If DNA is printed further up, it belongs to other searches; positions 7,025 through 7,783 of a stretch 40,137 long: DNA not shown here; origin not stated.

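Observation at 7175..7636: HNH/AP2 homing endonuclease inserted at the ligase 3' end, upstream of the early terminator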

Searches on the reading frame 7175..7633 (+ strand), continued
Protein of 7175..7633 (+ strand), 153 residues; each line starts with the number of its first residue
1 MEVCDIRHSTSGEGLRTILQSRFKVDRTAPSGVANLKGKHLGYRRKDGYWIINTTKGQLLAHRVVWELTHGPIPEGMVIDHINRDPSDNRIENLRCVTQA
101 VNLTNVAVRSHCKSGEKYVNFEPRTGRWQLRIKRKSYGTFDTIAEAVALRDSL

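Call 40: find_homologous_proteins(query=window:7175-7633:+, max_evalue=0.00001)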
Query window:7175-7633:+ (153 aa): 166 proteins with E <= 0.00001 among 196 candidates; the best 120 are listed.
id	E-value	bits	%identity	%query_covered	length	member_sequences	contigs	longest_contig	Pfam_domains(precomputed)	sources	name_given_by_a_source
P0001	2.5e-93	328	94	100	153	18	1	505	PF13392.13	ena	-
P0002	1.2e-59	218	65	99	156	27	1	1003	PF13392.13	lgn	-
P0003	2.1e-58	214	64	99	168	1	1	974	PF13392.13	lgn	-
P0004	1.3e-57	212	66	97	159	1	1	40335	PF13392.13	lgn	-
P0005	2.6e-54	201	59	99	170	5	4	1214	PF13392.13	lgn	-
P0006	1.5e-53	199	60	99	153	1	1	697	PF13392.13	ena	-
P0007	2.5e-53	198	60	99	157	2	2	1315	PF13392.13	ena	-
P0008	1.4e-52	195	59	100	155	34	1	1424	PF13392.13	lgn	-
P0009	1.5e-40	156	58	89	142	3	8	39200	PF13392.13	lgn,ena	-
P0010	1.2e-39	153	76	61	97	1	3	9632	PF13392.13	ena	-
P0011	8.1e-37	144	69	63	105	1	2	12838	PF13392.13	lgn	-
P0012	4.0e-35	139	53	90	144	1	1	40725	PF13392.13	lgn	-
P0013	8.1e-35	138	50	90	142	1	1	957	PF13392.13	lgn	-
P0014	3.7e-34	136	74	56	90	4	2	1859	PF13392.13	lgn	-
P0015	3.6e-33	132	73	56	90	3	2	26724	PF13392.13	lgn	-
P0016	2.0e-32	130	46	99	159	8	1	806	PF13392.13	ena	-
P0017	6.8e-32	128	68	56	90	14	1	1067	PF13392.13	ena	-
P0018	3.2e-31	126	71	56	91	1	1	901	PF13392.13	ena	-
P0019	2.9e-30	123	45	100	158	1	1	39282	PF13392.13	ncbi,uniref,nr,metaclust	ncbi:HNH endonuclease [Erwinia phage vB_EamP-L1]|uniref:HNH endonuclease n=1 Tax=Erwinia phage vB_Ea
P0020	2.0e-28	117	65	56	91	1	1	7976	PF13392.13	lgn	-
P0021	6.5e-27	112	50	73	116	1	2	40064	PF13392.13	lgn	-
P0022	9.2e-23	99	41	86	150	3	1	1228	PF00847.27,PF13392.13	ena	-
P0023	1.5e-22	98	44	74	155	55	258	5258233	PF13392.13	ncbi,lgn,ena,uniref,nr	ncbi:HNH endonuclease [Escherichia coli]|uniref:HNH endonuclease signature motif containing protein 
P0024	1.0e-21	95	44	74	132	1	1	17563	PF13392.13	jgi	jgi:hypothetical protein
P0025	1.5e-21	95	44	87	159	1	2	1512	PF13392.13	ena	-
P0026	2.1e-21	94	42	87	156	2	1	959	PF13392.13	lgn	-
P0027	5.8e-21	93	43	87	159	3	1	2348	PF13392.13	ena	-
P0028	6.4e-21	93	42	87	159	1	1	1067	PF13392.13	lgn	-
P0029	1.5e-20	91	42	87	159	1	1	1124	PF13392.13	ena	-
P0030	1.5e-20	91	57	44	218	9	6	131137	PF13392.13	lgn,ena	-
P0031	3.7e-20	90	42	87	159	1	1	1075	PF13392.13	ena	-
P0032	5.2e-20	90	43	87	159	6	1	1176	PF13392.13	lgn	-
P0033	9.3e-20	89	42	87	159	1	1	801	PF13392.13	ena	-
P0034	1.5e-19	88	49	68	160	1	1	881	PF13392.13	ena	-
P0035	1.8e-19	88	44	81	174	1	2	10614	PF13392.13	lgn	-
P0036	2.1e-19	88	39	80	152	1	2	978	PF13392.13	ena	-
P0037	2.3e-19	88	41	87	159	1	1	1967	PF13392.13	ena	-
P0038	2.4e-19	88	41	84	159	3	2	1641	PF13392.13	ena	-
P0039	3.2e-19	87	44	76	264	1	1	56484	PF00847.27,PF13392.13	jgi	jgi:ribosomal protein S14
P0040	3.3e-19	87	38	75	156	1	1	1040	PF00847.27,PF13392.13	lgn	-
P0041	1.1e-18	85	41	82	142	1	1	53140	PF13392.13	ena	-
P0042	2.0e-18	85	49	59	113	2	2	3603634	PF13392.13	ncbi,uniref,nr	ncbi:HNH endonuclease signature motif containing protein [Candidatus Erwinia dacicola]|uniref:HNH en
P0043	2.7e-18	84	50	67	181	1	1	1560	PF13392.13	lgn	-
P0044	2.2e-17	81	43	72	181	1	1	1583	PF13392.13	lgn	-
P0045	3.4e-17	81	44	75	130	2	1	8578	PF00847.27,PF13392.13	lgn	-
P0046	5.6e-17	80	40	71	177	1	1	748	PF13392.13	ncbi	-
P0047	6.0e-17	80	40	80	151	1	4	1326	PF13392.13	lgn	-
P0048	6.6e-17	80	39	82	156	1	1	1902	PF13392.13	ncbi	-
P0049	9.0e-17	79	61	46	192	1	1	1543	PF00847.27,PF13392.13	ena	-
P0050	3.0e-16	77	46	71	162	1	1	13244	PF00847.27,PF13392.13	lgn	-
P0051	3.8e-16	77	39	80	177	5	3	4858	PF13392.13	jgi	jgi:hypothetical protein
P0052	4.6e-16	77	43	72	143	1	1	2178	PF13392.13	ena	-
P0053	1.3e-15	75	46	78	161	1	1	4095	PF00847.27,PF13392.13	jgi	jgi:hypothetical protein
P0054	1.4e-15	75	43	71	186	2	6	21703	PF00847.27,PF13392.13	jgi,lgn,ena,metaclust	metaclust:\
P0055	3.2e-15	74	43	66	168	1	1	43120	PF13392.13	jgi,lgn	jgi:hypothetical protein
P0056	5.1e-15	73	41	73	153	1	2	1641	PF00847.27,PF13392.13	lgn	-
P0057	6.5e-15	73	42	73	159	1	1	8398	PF00847.27,PF13392.13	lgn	-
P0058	6.5e-15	73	52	51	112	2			PF13392.13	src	-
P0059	6.6e-15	73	45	72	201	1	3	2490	PF13392.13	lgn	-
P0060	7.8e-15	73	47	58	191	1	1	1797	PF00847.27,PF13392.13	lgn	-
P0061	9.4e-15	73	42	74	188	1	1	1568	PF13392.13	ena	-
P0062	9.8e-15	73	52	48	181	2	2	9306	PF13392.13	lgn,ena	-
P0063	1.1e-14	72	40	76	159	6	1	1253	PF13392.13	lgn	-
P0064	2.2e-14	71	38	87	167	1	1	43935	PF13392.13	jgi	jgi:hypothetical protein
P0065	2.5e-14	71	45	67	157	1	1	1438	PF13392.13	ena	-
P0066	3.3e-14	71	51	56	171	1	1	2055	PF13392.13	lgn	-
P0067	4.0e-14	71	44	62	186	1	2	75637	PF00847.27,PF13392.13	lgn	-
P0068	5.2e-14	70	36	97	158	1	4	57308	PF13392.13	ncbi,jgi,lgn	jgi:hypothetical protein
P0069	7.2e-14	70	39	80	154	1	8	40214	PF00847.27,PF13392.13,PF05551.18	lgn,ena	-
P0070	8.9e-14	69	36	87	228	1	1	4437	PF00847.27,PF13392.13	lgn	-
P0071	9.4e-14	69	45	72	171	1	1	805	PF13392.13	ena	-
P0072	1.0e-13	69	42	72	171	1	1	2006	PF13392.13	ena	-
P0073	1.2e-13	69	38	74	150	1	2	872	PF13392.13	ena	-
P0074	1.3e-13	69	50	50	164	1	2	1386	PF13392.13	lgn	-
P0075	1.8e-13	68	51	60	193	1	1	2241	PF00847.27,PF13392.13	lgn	-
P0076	1.9e-13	68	46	66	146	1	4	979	PF00847.27,PF13392.13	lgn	-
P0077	2.5e-13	68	40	69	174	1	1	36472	PF13392.13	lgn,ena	-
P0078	3.6e-13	67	44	63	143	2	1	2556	PF00847.27,PF13392.13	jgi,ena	-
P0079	3.9e-13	67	39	85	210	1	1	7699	PF00847.27,PF13392.13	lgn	-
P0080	9.5e-13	66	40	74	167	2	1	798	PF13392.13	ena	-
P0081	9.9e-13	66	51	58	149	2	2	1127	PF00847.27,PF13392.13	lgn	-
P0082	1.0e-12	66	36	88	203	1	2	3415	PF00847.27,PF13392.13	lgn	-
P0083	1.0e-12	66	41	56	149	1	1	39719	PF13392.13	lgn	-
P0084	1.2e-12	66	42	69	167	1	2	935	PF00847.27,PF13392.13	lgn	-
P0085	1.3e-12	66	47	61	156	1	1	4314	PF13392.13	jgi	jgi:hypothetical protein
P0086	1.5e-12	65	42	68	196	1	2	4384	PF13392.13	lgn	-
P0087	1.5e-12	65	40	60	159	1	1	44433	PF13392.13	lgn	-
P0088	1.6e-12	65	35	73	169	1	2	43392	PF13392.13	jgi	jgi:hypothetical protein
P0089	2.0e-12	65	36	89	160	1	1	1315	PF00847.27,PF13392.13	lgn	-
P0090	2.7e-12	65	39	72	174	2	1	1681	PF13392.13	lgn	-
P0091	2.9e-12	65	41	73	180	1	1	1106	PF00847.27,PF13392.13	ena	-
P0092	3.7e-12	64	41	59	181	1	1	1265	PF00847.27,PF13392.13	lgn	-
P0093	3.8e-12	64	40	79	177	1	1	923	PF13392.13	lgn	-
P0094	3.9e-12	64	40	73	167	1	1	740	PF13392.13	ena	-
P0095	4.3e-12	64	44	71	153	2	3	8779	PF13392.13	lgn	-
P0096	4.9e-12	64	49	44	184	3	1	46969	PF00847.27,PF13392.13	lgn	-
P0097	5.0e-12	64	53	48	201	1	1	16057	PF13392.13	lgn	-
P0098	5.4e-12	64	47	58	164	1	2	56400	PF13392.13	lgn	-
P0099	5.5e-12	64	46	63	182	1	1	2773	PF00847.27,PF13392.13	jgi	jgi:hypothetical protein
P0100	6.1e-12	63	48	44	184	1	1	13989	PF00847.27,PF13392.13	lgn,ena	-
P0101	6.2e-12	63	61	44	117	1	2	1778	PF13392.13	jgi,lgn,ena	jgi:hypothetical protein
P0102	7.2e-12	63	47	47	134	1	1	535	PF13392.13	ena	-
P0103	7.4e-12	63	45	71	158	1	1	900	PF13392.13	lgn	-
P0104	9.7e-12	63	61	44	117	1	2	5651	PF13392.13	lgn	-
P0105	1.1e-11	63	44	61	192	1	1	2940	PF00847.27,PF13392.13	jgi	jgi:hypothetical protein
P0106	1.5e-11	62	34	97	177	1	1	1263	PF13392.13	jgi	-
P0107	1.6e-11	62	38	68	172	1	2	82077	PF00847.27,PF13392.13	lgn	-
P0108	2.7e-11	61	43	67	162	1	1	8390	PF13392.13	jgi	jgi:hypothetical protein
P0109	3.1e-11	61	39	73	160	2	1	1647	PF00847.27,PF13392.13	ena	-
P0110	4.9e-11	61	51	44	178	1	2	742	PF13392.13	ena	-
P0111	5.8e-11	60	69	31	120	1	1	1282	PF13392.13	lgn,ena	-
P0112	6.3e-11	60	42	61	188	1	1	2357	PF13392.13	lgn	-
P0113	6.7e-11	60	40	62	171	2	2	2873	PF13392.13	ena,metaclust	metaclust:\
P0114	8.1e-11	60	45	56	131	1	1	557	PF13392.13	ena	-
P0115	8.1e-11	60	36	74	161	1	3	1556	PF13392.13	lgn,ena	-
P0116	1.0e-10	59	34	71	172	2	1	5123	PF00847.27,PF13392.13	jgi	-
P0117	1.2e-10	59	40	68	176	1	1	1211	PF00847.27,PF13392.13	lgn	-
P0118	1.4e-10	59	45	57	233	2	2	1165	PF13392.13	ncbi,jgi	jgi:hypothetical protein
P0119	1.5e-10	59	39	73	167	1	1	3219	PF00847.27,PF13392.13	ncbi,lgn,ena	-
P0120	1.6e-10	59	52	45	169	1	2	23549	PF13392.13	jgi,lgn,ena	jgi:hypothetical protein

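Call 43: search_protein_families(library=pfam, alignment_id=A1, max_evalue=0.01)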
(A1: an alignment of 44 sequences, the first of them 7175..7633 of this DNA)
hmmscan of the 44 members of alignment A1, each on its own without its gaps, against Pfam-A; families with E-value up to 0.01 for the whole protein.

A. member 1, window:7175-7633:+ (153 aa): 1 family
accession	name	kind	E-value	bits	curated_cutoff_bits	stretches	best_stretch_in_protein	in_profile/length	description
PF13392.12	HNH_3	-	1.5e-22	79.4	24.8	1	60-102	2-44/46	HNH endonuclease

B. families by the number of members that match (of 44 scanned): 6 families
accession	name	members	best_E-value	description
PF13392.12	HNH_3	44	5.3e-25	HNH endonuclease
PF00847.26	AP2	24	7.8e-11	AP2 domain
PF01948.23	PyrI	5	0.0007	Aspartate carbamoyltransferase regulatory chain, allosteric domain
PF05551.17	zf-His_Me_endon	1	2.2e-05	Zinc-binding loop region of homing endonuclease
PF06191.17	DUF995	1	0.00093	Protein of unknown function (DUF995)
PF20411.3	DUF6697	1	0.0063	Domain of unknown function (DUF6697)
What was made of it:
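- Closest known: HNH-AP2 homing endonuclease family. Same: Of 44 aligned homologues, 24 hit Pfam AP2 (call 43).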

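Call 46: predict_structure(alignment_id=A1)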
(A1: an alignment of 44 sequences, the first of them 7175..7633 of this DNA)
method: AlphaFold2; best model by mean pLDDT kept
length: 153 residues; sequences in the alignment: 44
mean_pLDDT: 88.5   pTM: 0.74
mean pLDDT of the five models: 88.5, 88.4, 88.1, 88.1, 87.6
residues with pLDDT >= 90: 114; 70-90: 22; 50-70: 7; < 50: 10
segments of 3 or more residues with pLDDT < 50: 1-10
pLDDT, mean of each block of 10 residues (from residue 1): 40 66 94 96 95 92 96 94 95 95 88 91 94 93 96 92
secondary structure, 60 per line:
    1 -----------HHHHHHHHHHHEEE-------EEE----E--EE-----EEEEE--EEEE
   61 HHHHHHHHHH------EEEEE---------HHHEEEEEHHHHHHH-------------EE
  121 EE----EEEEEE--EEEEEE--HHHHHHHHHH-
elements in order: H12-22 E23-25 E33-35 E50-54 E57-60 H61-70 E77-81 E94-98 H99-105 E119-122 E127-132 E135-140 H143-152
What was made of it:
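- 7511..7633 (+): Shortened AP2-type DNA-binding domain (three beta strands plus a helix, residues ~113-153). AF2 secondary structure E119-122, E127-132, E135-140, H143-152 (call 46).
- The AF2 model has pLDDT 88.5 (call 46). The first 10 residues are modelled with pLDDT below 50 (call 46). Residues 1-10 have pLDDT below 50 (call 46). Starting at Met77 would delete the conserved HRVVWE helix and the beta strands modelled at pLDDT 92-96 (call 46). The model is confident (call 46).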

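Call 48: fold_search(model_id=the predicted structure, library=pdb)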
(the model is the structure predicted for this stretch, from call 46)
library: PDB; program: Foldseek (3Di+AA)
matches with E <= 10: 144; with E <= 0.001: 0
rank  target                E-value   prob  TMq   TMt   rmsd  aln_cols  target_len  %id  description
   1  1u3e_M                1.1e-03  1.00  0.44  0.39   3.1        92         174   34  DNA binding and cleavage by the HNH homing endonuclease I-HmuI (released 2004-08-31)
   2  1evw_A                2.2e-01  0.57  0.33  0.32  10.8       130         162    9  L116A MUTANT OF THE HOMING ENDONUCLEASE I-PPOI COMPLEXED TO HOMING SITE DNA. (released 2000-08-03)
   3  9i05_Xn               2.9e-01  0.33  0.21  0.18  14.2       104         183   18  Cryo-EM structure of the large subunit of the mitochondrial ribosome from Toxoplasma gondii (released 2025-06-11)
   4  1opl_A                4.8e-01  0.05  0.13  0.07  11.4       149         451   13  Structural basis for the auto-inhibition of c-Abl tyrosine kinase (released 2003-04-08)
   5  9dct_D                5.7e-01  0.06  0.15  0.12  11.6        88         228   11  Structure of the TelB-associated type VII secretion system chaperone SIR_0178 (released 2025-11-05)
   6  1opk                  5.7e-01  0.04  0.13  0.07  11.4       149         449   13  Structural basis for the auto-inhibition of c-Abl tyrosine kinase (released 2003-04-08)
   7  9g6k_Lk               6.1e-01  0.16  0.20  0.17  14.6       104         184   16  LSU structure derived from the LSU sample of the mitoribosome from T. gondii. (released 2024-12-11)
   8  1a74_A                6.5e-01  0.35  0.33  0.31   9.4       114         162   11  I-PPOL HOMING ENDONUCLEASE/DNA COMPLEX (released 1998-06-22)
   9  9dct_C                6.5e-01  0.03  0.16  0.12  17.1       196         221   11  Structure of the TelB-associated type VII secretion system chaperone SIR_0178 (released 2025-11-05)
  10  1cyq_A                7.3e-01  0.47  0.33  0.31   6.9        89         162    8  INTRON ENCODED HOMING ENDONUCLEASE I-PPOI (H98A)/DNA HOMING SITE COMPLEX (released 1999-11-19)
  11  2o6m_A                8.8e-01  0.30  0.35  0.34   9.6       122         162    9  H98Q mutant of the homing endonuclease I-PPOI complexed with DNA (released 2007-10-30)
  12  3kif_C                9.3e-01  0.08  0.14  0.23  11.9       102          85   15  The crystal structures of two fragments truncated from 5-bladed beta-propeller lectin, tachylectin-2 (Lib1-B7-18 and L (released 2010-04-28)
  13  7olc_Lp               1.4e+00  0.04  0.12  0.18  11.3        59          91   17  Thermophilic eukaryotic 80S ribosome at idle POST state (released 2022-01-26)
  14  7wq5_A                1.6e+00  0.12  0.26  0.24  10.6       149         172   17  Crystal structure of Arabidopsis transcriptional factor WRINKLED1 with dsDNA (released 2022-08-31)
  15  5mrc_F                1.6e+00  0.03  0.13  0.11  15.6       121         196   11  Structure of the yeast mitochondrial ribosome - Class A (released 2017-02-15)
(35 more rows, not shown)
